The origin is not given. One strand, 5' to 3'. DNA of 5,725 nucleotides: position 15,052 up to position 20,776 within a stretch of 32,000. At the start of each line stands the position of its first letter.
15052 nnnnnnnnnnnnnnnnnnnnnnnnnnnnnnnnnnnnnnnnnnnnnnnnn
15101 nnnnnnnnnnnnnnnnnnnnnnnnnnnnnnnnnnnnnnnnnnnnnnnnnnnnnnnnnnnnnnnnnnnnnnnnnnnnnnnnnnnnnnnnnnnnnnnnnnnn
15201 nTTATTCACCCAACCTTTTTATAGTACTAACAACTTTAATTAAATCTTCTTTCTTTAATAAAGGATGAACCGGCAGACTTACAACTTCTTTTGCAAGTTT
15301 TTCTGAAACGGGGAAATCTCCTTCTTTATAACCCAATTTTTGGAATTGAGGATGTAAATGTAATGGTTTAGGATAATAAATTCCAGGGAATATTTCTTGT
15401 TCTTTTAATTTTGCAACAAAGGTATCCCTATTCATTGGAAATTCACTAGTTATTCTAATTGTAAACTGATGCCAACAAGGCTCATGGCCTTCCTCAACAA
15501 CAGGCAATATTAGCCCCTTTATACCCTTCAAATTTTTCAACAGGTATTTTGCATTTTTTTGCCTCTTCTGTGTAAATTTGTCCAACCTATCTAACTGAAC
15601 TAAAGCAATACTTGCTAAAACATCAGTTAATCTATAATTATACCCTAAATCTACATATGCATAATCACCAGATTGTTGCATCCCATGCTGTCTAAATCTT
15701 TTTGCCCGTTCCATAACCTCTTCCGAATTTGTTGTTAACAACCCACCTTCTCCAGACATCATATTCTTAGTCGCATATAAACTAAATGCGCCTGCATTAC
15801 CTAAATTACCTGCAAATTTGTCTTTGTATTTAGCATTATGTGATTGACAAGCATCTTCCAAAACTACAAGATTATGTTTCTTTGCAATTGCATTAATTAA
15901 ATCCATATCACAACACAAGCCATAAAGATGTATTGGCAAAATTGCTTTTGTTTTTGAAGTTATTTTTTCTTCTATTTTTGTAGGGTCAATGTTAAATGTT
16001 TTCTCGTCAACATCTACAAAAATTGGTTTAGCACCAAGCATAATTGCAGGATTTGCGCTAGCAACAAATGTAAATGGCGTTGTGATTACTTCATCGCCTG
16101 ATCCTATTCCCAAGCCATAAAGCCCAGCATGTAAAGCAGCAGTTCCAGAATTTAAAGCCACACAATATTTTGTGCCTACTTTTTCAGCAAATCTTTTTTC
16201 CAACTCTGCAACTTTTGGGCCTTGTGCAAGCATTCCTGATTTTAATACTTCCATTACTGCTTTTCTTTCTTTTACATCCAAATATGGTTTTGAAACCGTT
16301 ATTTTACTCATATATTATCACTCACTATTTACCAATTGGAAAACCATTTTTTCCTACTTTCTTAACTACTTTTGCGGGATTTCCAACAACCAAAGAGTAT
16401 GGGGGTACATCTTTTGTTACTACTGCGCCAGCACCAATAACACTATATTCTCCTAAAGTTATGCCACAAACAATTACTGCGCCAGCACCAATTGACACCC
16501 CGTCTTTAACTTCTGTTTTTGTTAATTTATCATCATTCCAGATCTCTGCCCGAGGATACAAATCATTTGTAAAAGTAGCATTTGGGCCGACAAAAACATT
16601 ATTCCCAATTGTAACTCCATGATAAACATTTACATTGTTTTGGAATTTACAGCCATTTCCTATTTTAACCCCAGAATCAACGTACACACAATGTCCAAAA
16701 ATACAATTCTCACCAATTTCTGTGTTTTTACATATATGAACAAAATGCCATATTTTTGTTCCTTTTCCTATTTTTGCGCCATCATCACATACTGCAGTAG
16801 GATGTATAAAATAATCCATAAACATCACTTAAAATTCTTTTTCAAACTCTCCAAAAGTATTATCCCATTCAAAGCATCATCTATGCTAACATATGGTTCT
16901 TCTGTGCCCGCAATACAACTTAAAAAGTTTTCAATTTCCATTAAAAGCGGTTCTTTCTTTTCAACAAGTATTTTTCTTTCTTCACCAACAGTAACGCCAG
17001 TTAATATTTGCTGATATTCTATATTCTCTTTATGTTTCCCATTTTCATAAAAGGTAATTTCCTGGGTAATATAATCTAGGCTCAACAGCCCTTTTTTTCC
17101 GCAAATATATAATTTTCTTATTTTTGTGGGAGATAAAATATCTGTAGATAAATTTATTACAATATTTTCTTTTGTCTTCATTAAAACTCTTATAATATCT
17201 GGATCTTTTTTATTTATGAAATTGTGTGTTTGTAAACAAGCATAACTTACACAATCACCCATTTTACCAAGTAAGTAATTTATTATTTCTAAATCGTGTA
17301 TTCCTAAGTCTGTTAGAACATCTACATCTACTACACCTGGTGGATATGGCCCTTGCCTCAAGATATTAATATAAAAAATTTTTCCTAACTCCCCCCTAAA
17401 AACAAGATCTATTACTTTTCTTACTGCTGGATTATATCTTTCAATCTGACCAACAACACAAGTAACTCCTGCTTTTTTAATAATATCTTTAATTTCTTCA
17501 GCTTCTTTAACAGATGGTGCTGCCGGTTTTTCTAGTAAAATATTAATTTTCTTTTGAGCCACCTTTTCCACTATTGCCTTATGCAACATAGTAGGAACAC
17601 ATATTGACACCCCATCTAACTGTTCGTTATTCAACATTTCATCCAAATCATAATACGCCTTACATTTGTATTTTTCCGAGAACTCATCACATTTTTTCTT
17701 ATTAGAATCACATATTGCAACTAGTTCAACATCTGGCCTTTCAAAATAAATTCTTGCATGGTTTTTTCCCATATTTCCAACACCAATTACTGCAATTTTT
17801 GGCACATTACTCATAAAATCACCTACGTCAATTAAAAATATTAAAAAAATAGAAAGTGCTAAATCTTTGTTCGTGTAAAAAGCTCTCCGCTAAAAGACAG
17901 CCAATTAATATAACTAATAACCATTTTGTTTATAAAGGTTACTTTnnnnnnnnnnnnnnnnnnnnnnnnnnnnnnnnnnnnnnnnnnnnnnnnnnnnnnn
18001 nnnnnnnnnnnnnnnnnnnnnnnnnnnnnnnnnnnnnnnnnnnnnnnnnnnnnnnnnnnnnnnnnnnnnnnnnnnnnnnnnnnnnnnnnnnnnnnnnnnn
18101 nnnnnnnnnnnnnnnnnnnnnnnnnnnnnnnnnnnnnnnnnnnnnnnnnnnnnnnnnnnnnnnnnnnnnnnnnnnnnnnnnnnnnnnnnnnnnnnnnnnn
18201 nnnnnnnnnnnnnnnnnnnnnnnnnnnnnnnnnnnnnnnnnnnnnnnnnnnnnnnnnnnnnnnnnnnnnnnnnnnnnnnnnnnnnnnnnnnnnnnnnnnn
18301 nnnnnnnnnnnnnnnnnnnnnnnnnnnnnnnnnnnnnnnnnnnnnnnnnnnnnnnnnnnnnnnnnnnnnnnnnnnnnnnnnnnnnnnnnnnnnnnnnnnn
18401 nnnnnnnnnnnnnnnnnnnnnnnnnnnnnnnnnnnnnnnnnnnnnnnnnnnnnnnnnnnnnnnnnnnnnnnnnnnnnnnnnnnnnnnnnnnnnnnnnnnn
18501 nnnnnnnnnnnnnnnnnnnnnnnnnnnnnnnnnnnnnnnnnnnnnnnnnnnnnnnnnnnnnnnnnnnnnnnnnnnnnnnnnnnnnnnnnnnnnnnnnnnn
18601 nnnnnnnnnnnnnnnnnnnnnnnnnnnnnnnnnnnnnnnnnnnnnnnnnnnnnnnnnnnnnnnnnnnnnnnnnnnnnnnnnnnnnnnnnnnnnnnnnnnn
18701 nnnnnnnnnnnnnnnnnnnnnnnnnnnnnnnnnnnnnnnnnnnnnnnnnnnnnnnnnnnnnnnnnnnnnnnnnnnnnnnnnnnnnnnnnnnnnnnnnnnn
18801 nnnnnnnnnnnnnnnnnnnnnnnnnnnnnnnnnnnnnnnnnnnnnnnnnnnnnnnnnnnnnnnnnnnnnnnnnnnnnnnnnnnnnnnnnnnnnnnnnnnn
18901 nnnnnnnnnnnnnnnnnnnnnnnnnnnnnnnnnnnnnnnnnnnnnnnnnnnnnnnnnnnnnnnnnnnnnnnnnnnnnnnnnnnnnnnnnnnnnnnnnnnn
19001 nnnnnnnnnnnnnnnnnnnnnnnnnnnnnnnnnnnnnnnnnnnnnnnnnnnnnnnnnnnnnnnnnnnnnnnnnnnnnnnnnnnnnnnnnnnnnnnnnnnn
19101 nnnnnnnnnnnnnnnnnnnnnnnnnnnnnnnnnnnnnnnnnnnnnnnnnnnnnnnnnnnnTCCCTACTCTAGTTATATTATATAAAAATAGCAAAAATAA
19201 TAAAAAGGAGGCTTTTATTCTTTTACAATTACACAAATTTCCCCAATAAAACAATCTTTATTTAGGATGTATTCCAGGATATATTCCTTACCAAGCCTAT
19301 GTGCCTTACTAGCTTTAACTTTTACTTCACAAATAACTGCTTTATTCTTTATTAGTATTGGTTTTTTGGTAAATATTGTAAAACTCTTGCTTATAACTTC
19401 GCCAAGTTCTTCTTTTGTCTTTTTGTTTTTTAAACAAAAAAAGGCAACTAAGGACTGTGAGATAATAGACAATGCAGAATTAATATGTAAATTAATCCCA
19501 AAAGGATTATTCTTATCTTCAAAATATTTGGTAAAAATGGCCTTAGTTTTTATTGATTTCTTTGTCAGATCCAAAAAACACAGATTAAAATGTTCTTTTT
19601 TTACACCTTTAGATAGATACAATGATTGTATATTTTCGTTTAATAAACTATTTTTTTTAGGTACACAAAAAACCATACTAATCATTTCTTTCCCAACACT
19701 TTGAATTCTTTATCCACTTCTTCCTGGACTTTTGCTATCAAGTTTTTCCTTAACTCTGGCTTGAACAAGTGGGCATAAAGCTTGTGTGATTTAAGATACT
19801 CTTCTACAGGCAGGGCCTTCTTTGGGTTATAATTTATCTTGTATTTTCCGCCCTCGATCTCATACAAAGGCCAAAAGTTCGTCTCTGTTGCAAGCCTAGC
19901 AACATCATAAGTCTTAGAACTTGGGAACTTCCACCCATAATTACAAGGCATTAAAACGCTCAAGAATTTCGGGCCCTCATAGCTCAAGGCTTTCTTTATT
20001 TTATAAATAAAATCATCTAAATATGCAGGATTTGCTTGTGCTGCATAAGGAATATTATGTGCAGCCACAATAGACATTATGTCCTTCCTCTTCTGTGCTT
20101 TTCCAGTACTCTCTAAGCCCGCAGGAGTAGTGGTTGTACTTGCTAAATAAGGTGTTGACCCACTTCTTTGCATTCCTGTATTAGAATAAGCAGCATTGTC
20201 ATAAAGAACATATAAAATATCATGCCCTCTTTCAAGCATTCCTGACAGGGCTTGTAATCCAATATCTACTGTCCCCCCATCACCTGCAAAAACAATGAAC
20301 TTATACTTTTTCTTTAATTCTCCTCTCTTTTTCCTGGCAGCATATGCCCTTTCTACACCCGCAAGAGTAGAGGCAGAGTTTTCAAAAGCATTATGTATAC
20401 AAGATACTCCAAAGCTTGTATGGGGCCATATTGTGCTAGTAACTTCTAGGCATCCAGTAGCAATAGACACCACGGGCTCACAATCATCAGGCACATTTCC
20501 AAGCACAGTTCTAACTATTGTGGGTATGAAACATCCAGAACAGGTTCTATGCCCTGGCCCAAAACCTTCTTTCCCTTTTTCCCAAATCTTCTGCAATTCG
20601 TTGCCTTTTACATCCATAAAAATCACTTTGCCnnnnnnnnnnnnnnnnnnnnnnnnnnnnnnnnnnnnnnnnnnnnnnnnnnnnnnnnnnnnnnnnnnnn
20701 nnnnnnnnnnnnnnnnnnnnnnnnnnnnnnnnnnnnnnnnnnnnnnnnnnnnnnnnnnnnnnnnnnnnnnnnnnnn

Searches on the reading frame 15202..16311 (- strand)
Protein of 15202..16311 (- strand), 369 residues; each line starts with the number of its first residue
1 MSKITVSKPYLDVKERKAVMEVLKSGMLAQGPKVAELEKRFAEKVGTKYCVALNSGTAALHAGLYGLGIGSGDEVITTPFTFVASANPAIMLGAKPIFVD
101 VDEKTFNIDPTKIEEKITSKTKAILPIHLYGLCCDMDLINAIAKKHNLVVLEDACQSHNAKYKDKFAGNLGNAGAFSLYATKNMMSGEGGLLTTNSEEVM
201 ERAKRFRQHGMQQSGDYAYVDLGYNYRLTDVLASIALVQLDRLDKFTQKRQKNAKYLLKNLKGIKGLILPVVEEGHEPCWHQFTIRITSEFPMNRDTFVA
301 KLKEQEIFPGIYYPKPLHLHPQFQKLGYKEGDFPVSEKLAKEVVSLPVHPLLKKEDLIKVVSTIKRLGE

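Call 8: search_protein_families(library=pfam, proteins=[window:15202-16311:-], max_evalue=0.001)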
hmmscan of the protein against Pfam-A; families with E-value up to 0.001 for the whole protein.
window:15202-16311:- (369 aa): 4 families
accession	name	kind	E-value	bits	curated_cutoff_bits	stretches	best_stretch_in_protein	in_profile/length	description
PF01041.23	DegT_DnrJ_EryC1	-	8.9e-126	420.4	19.8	1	11-364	3-359/360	DegT/DnrJ/EryC1/StrS aminotransferase family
PF01212.27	Beta_elim_lyase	-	3.8e-09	36.7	27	1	6-270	7-274/288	Beta-eliminating lyase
PF01053.26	Cys_Met_Meta_PP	-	1.2e-06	27.8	27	1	31-155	51-175/381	Cys/Met metabolism PLP-dependent enzyme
PF00266.25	Aminotran_5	-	0.00016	21.2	21.5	1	38-158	49-180/371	Aminotransferase class-V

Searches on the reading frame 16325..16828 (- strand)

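Call 8: search_protein_families(library=pfam, proteins=[window:16325-16828:-], max_evalue=0.001)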
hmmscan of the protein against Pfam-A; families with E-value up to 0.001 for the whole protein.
window:16325-16828:- (167 aa): 3 families
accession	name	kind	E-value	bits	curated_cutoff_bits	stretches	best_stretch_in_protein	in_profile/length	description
PF00132.30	Hexapep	-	8.4e-29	98.5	27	3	17-50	1-34/36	Bacterial transferase hexapeptide (six repeats)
PF14602.12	Hexapep_2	-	1.3e-12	47.7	27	2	109-139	6-34/34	Hexapeptide repeat of succinyl-transferase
PF25084.1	LbH_EIF2B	-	3.7e-09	37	54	2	11-84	21-91/105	EIF2B subunit epsilon LbH domain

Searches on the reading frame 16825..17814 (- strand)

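Call 8: search_protein_families(library=pfam, proteins=[window:16825-17814:-], max_evalue=0.001)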
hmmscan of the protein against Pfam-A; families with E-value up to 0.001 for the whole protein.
window:16825-17814:- (329 aa): 6 families
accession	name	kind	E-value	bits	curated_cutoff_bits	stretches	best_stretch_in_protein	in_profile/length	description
PF01408.29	GFO_IDH_MocA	-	1e-30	107.3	24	1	6-122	2-119/120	Oxidoreductase family, NAD-binding Rossmann fold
PF02894.22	GFO_IDH_MocA_C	-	1.2e-12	48.5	22.9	1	140-323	6-205/218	Oxidoreductase family, C-terminal alpha/beta domain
PF22725.1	GFO_IDH_MocA_C3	-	2.5e-08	34.4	27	1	131-244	1-123/124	GFO/IDH/MocA C-terminal domain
PF03435.24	Sacchrp_dh_NADP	-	3.3e-06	27.9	25.1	0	7-120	1-129/129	Saccharopine dehydrogenase NADP binding domain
PF03446.21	NAD_binding_2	-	1.7e-05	25.3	21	1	6-88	1-75/161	NAD binding domain of 6-phosphogluconate dehydrogenase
PF03807.23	F420_oxidored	-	0.00013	23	21.6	1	6-85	1-79/94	NADP oxidoreductase coenzyme F420-dependent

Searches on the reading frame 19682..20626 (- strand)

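Call 8: search_protein_families(library=pfam, proteins=[window:19682-20626:-], max_evalue=0.001)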
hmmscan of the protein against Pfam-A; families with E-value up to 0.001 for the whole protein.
window:19682-20626:- (314 aa): 1 family
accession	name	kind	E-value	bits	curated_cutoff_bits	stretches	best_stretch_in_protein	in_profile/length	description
PF02775.26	TPP_enzyme_C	-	2.5e-17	63.5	21.9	1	70-224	19-151/151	Thiamine pyrophosphate enzyme, C-terminal TPP binding domain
